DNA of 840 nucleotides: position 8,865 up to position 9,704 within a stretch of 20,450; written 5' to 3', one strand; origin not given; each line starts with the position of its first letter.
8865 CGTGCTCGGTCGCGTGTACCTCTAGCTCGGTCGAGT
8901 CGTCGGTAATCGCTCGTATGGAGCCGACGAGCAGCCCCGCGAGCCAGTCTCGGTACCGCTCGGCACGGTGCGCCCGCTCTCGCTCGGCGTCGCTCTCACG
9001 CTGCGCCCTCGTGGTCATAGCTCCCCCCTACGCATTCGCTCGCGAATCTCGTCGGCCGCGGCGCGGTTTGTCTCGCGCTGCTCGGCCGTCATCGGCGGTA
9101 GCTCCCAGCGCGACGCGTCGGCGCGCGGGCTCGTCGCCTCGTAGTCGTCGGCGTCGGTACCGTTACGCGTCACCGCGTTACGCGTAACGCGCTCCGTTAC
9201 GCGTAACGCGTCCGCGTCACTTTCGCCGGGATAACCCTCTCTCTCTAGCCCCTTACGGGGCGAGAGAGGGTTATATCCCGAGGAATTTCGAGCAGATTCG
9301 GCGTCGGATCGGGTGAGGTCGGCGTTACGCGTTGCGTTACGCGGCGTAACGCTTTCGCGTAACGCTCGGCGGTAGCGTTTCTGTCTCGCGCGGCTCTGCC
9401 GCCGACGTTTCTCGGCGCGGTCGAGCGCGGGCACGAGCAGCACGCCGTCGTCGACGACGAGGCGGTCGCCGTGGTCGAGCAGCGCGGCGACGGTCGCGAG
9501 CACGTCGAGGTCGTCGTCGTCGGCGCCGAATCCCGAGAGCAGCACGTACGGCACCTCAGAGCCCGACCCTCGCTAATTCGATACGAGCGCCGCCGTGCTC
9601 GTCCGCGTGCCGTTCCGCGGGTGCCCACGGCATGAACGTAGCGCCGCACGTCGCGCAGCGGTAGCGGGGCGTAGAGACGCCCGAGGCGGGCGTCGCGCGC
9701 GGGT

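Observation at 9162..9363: Iteron array with perfect palindromes and a central cruciform, embedded inside a protein-coding gene: putative replication origin with a lambda-O-like arrangement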

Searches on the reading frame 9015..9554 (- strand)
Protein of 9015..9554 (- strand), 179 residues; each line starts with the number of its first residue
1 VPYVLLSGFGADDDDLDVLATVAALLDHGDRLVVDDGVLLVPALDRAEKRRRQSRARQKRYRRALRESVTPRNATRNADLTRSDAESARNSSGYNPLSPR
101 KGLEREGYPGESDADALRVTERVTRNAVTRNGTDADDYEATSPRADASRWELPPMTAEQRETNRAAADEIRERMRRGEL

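Call 10: search_protein_families(library=pfam, proteins=[window:9015-9554:-], max_evalue=0.01)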
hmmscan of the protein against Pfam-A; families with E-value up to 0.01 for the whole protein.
window:9015-9554:- (179 aa): 0 families

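Call 11: search_protein_families(library=phrogs, proteins=[window:9015-9554:-], max_evalue=0.01)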
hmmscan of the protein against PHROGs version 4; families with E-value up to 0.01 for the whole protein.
window:9015-9554:- (179 aa): 0 families

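Call 15: find_homologous_proteins(query=window:9015-9554:-, max_evalue=0.01)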
Query window:9015-9554:- (179 aa): 2 proteins with E <= 0.01 among 580 candidates.
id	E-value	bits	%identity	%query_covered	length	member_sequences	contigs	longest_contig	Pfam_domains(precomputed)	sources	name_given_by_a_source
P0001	2.5e-106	371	99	100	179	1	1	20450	-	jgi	jgi:hypothetical protein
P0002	9.6e-56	207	64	100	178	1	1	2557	-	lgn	-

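Call 16: search_dna_similar(query=window:9015-9554:-, collection=phages, mode=protein, max_evalue=0.01)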
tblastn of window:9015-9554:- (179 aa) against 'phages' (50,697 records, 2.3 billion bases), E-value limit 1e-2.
No match.

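Call 17: find_encoding_contigs(protein=P0002, flank=10000)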
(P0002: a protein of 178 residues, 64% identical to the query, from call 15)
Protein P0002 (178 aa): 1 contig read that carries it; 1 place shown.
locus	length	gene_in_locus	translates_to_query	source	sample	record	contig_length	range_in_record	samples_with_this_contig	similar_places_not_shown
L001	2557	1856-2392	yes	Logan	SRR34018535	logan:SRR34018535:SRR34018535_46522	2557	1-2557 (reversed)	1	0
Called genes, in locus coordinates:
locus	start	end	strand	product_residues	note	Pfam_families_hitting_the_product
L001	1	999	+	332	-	?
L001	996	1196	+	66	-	-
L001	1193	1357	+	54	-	-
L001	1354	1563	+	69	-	-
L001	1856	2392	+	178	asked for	-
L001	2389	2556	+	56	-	?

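Call 18: find_encoding_contigs(protein=P0001, flank=10000)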
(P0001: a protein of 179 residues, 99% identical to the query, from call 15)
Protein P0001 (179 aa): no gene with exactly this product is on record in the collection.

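Call 23: find_related_loci(query=A1, collection=viral_contigs, flank=10000)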
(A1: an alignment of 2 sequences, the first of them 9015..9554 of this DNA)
Query A1 (179 aa) in viral_contigs; peptide patterns used: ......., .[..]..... (x = any residue, [..] = any of these).
81 stretches matched a pattern, but none encodes a relative of the query by tblastn (E <= 1e-3).

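Call 24: find_related_loci(query=A1, collection=genome_contigs, flank=10000)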
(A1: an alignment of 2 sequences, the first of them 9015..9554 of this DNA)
Query A1 (179 aa) in genome_contigs; peptide patterns used: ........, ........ (x = any residue, [..] = any of these).
191 stretches matched a pattern, but none encodes a relative of the query by tblastn (E <= 1e-3).

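Call 25: find_related_loci(query=A1, collection=metagenome_contigs, flank=10000)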
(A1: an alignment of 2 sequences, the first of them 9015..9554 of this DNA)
Query A1 (179 aa) in metagenome_contigs; peptide patterns used: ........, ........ (x = any residue, [..] = any of these).
600 stretches matched a pattern, but none encodes a relative of the query by tblastn (E <= 1e-3).

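Call 39: search_protein_representatives(alignment_id=A1)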
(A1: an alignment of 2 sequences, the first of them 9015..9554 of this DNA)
Query: 2 sequences, 183 profile positions. Proteins with E-value up to 0.001 (for the whole library): 12; up to 1e-10: 6; up to 1e-30: 1. The best 12 are listed.
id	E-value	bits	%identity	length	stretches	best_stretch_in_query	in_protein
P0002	2.5e-100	350.4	-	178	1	1-183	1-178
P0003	1.7e-20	90.2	-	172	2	1-132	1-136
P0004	6.2e-19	85.1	-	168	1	1-183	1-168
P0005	4.6e-18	82.2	-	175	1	1-179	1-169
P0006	4.7e-18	82.2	-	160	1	1-165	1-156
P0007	3.0e-13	66.5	-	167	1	1-183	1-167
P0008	7.6e-10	55.4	-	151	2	1-127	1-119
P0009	2.5e-07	47.2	-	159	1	1-179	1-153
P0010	7.0e-07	45.8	-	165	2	153-183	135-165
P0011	4.6e-05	39.9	-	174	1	1-178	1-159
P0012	6.6e-05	39.3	-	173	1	22-179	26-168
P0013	9.6e-04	35.6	-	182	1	1-178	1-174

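Call 41: find_encoding_contigs(protein=P0007, flank=10000, max_places=3)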
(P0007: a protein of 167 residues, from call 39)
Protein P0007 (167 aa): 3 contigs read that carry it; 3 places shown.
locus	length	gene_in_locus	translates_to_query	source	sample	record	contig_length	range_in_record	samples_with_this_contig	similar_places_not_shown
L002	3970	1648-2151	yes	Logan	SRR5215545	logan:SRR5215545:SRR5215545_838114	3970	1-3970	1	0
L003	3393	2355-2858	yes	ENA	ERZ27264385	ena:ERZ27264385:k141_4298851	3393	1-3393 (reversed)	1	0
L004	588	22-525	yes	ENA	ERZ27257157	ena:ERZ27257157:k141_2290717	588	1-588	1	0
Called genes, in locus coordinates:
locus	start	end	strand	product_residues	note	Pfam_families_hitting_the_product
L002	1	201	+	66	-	?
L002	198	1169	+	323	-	-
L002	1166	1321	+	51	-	-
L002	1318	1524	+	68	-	-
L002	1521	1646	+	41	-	-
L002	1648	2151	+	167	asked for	-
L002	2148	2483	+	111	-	PF01541:GIY-YIG (weak)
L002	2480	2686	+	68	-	-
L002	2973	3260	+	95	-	PF13411:MerR_1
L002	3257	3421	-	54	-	-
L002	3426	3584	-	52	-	-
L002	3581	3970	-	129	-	?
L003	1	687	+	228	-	?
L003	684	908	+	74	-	-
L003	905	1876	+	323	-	-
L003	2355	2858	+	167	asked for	-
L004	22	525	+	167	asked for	-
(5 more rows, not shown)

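Call 44: find_encoding_contigs(protein=P0003, flank=10000, max_places=2)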
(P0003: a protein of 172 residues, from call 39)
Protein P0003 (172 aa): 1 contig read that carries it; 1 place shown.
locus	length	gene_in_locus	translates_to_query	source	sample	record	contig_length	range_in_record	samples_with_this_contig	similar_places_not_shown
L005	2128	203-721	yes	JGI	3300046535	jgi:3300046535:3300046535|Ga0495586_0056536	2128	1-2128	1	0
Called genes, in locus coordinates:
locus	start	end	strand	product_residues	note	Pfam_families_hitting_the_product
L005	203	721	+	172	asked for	-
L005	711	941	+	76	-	-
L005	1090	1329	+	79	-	-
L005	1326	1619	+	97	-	PF13411:MerR_1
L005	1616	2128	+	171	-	?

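Call 45: find_encoding_contigs(protein=P0008, flank=10000, max_places=2)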
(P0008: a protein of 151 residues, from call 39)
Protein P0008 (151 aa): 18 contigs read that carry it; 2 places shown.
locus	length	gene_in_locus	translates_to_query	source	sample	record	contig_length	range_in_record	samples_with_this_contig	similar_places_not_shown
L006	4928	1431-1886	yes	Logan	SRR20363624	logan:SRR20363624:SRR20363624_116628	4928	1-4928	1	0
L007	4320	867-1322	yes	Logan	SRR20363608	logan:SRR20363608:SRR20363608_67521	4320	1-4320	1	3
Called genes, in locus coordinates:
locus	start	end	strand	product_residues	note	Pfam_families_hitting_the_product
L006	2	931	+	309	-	?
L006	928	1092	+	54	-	-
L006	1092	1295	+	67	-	-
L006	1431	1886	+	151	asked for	-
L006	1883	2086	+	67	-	-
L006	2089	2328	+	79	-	-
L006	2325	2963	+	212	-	-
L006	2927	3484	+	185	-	-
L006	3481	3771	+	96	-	PF13411:MerR_1 (weak)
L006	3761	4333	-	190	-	-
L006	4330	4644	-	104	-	-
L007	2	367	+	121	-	?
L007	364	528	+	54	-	-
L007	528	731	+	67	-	-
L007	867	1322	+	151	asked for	-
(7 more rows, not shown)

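Call 46: find_encoding_contigs(protein=P0006, flank=10000, max_places=2)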
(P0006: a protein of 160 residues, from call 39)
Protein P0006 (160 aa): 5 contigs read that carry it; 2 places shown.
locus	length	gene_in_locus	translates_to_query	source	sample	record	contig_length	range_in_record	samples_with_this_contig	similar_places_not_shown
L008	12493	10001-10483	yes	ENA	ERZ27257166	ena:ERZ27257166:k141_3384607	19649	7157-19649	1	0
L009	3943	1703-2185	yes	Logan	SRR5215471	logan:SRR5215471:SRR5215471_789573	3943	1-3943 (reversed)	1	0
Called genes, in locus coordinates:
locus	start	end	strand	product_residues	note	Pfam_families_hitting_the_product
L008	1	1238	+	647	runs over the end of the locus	-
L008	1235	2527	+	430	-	-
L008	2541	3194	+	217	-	-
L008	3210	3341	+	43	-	-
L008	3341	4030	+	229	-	PF01510:Amidase_2 (weak)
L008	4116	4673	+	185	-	-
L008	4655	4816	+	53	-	-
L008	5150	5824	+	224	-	-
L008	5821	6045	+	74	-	-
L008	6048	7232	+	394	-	PF00589:Phage_integrase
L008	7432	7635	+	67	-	PF12728:HTH_17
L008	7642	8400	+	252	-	PF12705:PDDEXK_1 (faint)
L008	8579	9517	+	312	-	-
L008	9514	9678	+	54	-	-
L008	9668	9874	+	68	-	-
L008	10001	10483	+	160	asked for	-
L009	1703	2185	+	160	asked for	-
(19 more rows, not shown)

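Call 47: find_encoding_contigs(protein=P0009, flank=10000, max_places=1)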
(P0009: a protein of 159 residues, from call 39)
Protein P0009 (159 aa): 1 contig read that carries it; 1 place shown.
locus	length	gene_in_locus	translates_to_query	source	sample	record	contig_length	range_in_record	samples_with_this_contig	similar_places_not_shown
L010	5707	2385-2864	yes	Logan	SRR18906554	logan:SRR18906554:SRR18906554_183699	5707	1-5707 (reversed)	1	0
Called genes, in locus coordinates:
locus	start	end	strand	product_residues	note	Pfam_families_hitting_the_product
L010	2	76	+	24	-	?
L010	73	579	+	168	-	-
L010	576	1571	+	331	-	-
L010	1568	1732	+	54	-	-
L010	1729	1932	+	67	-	-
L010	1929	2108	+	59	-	-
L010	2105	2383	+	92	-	-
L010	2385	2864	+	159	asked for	-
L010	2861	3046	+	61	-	-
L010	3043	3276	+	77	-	-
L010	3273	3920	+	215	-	-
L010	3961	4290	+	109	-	PF13411:MerR_1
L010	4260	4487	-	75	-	-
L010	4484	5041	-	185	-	-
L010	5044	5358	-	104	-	-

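Call 48: find_encoding_contigs(protein=P0011, flank=10000, max_places=1)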
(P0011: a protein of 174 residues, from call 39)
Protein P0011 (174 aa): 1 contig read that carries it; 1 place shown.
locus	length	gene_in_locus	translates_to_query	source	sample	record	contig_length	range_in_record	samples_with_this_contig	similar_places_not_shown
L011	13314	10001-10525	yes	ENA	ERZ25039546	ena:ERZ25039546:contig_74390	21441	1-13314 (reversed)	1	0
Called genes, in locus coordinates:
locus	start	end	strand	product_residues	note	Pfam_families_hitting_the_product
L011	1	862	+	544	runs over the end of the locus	-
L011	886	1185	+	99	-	-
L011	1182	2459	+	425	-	-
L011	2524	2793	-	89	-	-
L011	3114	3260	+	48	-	-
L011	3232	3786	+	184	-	PF01510:Amidase_2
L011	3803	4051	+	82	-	-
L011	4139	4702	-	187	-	-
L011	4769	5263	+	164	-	-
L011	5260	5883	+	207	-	-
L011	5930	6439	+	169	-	PF00589:Phage_integrase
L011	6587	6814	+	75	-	PF12728:HTH_17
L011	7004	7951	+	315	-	-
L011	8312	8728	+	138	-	-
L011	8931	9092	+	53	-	-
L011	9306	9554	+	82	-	PF24746:DUF7694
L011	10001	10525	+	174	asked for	-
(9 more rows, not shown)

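Call 49: find_encoding_contigs(protein=P0013, flank=10000, max_places=1)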
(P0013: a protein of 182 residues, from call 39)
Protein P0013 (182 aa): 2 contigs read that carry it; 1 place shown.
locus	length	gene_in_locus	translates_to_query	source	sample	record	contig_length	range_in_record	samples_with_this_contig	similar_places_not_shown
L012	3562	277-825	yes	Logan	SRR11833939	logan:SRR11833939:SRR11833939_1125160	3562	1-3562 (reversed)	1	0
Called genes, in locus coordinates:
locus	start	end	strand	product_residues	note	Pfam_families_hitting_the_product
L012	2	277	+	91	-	?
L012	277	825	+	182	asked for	-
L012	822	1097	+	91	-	-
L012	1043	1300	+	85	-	-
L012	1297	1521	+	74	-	-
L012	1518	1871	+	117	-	PF13411:MerR_1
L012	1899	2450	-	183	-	-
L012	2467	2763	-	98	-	-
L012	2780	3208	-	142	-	-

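Call 50: find_encoding_contigs(protein=P0004, flank=10000, max_places=1)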
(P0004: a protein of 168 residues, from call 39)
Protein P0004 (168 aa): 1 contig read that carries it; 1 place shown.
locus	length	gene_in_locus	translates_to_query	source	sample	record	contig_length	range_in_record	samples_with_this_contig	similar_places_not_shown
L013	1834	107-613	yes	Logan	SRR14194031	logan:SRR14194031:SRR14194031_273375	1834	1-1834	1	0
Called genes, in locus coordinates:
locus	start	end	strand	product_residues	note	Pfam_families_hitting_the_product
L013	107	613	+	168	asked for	-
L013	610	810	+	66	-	-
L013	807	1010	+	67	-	-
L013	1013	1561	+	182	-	PF05063:MT-A70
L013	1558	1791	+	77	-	-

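Call 57: find_related_loci(query=A3, collection=viral_contigs, flank=10000)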
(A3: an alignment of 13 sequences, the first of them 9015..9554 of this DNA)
Query A3 (179 aa) in viral_contigs; peptide patterns used: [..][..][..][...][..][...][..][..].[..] (x = any residue, [..] = any of these).
176 stretches matched a pattern; 1 encode a relative of the query (tblastn E <= 1e-3); 1 distinct loci.
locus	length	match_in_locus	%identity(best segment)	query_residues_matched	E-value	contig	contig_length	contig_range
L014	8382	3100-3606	39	1-175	4e-18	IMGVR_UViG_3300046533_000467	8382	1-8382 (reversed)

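Call 59: find_related_loci(query=A4, collection=genome_contigs, flank=10000)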
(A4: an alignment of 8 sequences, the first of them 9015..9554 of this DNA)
Query A4 (179 aa) in genome_contigs; peptide patterns used: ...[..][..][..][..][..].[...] (x = any residue, [..] = any of these).
385 stretches matched a pattern, but none encodes a relative of the query by tblastn (E <= 1e-3).

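Call 61: find_encoding_contigs(protein=P0010, flank=10000, max_places=1)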
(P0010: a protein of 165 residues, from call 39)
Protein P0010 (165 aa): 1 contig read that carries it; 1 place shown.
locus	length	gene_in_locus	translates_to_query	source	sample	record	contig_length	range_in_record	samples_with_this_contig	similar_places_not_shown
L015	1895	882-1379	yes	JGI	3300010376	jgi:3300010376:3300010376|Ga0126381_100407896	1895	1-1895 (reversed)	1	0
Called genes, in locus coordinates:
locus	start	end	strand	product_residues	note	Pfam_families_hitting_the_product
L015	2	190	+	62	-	?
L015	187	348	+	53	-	-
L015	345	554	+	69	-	-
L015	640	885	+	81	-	-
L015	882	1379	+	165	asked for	-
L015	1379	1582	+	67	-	-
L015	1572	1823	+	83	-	-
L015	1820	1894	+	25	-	?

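Call 62: find_encoding_contigs(protein=P0012, flank=10000, max_places=1)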
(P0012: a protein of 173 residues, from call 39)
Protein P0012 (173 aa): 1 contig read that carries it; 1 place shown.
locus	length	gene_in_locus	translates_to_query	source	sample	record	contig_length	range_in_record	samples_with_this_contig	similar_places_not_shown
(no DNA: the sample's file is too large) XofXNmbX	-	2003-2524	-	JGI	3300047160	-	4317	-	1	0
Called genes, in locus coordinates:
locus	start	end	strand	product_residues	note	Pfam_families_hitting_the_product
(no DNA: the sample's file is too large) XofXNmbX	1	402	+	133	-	?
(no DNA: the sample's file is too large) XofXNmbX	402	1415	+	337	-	-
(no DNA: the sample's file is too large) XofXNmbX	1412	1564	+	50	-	-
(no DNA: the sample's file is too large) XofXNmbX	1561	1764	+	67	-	-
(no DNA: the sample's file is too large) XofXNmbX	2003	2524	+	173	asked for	-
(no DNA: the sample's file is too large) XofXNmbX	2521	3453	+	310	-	-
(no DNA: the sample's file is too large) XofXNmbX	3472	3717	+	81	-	-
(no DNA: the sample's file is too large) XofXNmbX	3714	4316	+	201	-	?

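Call 70: search_solved_structures(query=A3, max_evalue=10)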
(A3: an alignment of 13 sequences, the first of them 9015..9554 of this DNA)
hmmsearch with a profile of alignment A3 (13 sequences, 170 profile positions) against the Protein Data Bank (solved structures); distinct sequences matched with E-value up to 10: 20.
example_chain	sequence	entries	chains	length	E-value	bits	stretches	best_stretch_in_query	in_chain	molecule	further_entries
7ukc_B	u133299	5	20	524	0.023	18.2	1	41-91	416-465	Potassium voltage-gated channel subfamily D member 2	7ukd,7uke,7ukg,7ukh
7ukf_A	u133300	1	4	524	0.023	18.2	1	41-91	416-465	Potassium voltage-gated channel subfamily D member 2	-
8urj_E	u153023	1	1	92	0.037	17.5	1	45-72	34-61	Rev HIV-1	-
7f0j_B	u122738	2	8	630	0.039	17.4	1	41-91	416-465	Potassium voltage-gated channel subfamily D member 2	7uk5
2x7l_M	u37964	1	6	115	0.042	17.3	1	45-72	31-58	PROTEIN REV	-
7u0f_E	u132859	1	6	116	0.043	17.3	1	45-72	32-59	Protein Rev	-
6cf2_F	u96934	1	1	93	0.052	17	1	45-71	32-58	Protein Rev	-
8urj_B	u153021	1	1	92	0.061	16.8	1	45-72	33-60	Rev HIV-1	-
11bc_C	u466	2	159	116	0.067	16.6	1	45-71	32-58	Protein Rev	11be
8x3o_A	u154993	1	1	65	0.24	14.8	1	45-73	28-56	Cyclic Rev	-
7f3f_A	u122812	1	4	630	0.26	14.7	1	41-92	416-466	Potassium voltage-gated channel subfamily D member 2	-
8x3p_A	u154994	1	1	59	0.3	14.5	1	45-73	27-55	linear Rev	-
6tob_A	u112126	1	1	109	0.32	14.4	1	138-168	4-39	Integration host factor MIHF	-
2kvc_A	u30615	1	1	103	0.5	13.8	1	4-43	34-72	Putative uncharacterized protein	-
2eg1_A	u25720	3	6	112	0.54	13.7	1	2-52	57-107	Nitrogen regulatory protein P-II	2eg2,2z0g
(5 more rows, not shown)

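Call 71: search_protein_families(library=ncbifam, alignment_id=A3, max_evalue=1)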
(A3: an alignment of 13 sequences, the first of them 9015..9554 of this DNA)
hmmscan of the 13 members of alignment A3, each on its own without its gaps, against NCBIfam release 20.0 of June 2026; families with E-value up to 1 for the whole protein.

A. member 1, window:9015-9554:- (179 aa): 1 family
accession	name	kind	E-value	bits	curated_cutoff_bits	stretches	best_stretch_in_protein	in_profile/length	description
NF040583.1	dnaB_SPI-7_type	exception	0.032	13.3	655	1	12-53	262-303/434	SPI-7-type island replicative DNA helicase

B. families by the number of members that match (of 13 scanned): 2 families
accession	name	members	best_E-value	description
NF040583.1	dnaB_SPI-7_type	1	0.032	SPI-7-type island replicative DNA helicase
TIGR04539.1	tRNA_cyclodipep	1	0.2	tRNA-dependent cyclodipeptide synthase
